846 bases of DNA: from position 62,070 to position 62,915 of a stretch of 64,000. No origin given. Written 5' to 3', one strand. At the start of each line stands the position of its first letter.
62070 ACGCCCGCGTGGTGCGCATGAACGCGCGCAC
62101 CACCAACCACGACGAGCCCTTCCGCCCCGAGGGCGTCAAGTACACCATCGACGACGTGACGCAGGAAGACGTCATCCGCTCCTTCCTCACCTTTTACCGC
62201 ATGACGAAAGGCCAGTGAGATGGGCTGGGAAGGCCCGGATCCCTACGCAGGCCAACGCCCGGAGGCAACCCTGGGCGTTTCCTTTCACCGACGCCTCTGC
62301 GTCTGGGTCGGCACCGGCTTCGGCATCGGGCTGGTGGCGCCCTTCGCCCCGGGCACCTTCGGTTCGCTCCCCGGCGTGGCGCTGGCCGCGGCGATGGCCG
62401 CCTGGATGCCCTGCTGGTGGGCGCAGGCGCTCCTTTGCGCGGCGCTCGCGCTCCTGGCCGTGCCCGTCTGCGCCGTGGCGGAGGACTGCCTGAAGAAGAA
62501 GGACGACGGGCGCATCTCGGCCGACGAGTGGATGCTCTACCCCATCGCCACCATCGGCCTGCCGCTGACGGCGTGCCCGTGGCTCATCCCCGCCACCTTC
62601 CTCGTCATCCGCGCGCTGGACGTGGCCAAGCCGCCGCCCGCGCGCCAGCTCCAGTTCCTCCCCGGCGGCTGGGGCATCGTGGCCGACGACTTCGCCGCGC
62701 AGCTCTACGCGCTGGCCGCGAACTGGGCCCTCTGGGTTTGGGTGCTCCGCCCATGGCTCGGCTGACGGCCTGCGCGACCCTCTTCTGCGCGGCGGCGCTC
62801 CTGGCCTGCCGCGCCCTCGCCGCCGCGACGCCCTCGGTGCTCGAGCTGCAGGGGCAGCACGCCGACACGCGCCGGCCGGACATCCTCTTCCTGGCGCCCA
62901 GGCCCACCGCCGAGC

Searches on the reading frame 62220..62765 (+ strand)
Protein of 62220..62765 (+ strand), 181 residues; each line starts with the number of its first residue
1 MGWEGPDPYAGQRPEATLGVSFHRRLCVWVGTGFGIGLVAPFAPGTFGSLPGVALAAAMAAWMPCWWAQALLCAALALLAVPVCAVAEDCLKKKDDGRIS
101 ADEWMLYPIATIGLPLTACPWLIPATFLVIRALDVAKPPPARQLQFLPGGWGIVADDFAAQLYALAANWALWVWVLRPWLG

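Call 69: find_encoding_contigs(protein=window:62220-62765:+, flank=10000, max_places=4)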
Protein window:62220-62765:+ (181 aa): 8 contigs read that carry it; 4 places shown.
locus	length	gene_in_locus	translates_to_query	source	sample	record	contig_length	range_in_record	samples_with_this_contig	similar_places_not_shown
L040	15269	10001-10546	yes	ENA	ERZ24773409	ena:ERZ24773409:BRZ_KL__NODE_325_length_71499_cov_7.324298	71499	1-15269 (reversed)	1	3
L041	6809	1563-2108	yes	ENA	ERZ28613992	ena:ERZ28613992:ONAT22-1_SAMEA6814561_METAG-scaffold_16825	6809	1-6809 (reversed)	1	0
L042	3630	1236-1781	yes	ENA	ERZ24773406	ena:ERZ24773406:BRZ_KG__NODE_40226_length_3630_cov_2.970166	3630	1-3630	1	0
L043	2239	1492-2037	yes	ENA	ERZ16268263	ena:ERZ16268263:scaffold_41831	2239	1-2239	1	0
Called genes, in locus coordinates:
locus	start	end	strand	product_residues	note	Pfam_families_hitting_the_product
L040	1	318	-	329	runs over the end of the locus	PF00528:BPD_transp_1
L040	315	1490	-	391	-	PF19300:BPD_transp_1_N (weak), PF00528:BPD_transp_1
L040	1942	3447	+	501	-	PF03460:NIR_SIR_ferr, PF01077:NIR_SIR, PF03460:NIR_SIR_ferr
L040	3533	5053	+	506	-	PF08903:DUF1846, PF20921:DUF1846_C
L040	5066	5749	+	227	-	PF00834:Ribul_P_3_epim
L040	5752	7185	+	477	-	PF01554:MatE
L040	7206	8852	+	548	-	PF00085:Thioredoxin (faint), PF00578:AhpC-TSA, PF08534:Redoxin, PF13905:Thioredoxin_8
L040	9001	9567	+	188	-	-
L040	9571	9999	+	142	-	-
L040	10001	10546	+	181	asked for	PF04608:PgpA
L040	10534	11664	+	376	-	-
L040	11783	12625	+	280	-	PF10418:DHODB_Fe-S_bind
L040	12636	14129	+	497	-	PF14691:Fer4_20, PF13738:Pyr_redox_3 (faint), PF07992:Pyr_redox_2, PF12831:FAD_oxidored (faint), PF13450:NAD_binding_8 (weak), PF00070:Pyr_redox (weak)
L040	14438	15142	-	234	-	PF03458:Gly_transporter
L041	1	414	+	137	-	?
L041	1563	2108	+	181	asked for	PF04608:PgpA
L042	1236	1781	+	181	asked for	PF04608:PgpA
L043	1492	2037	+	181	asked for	PF04608:PgpA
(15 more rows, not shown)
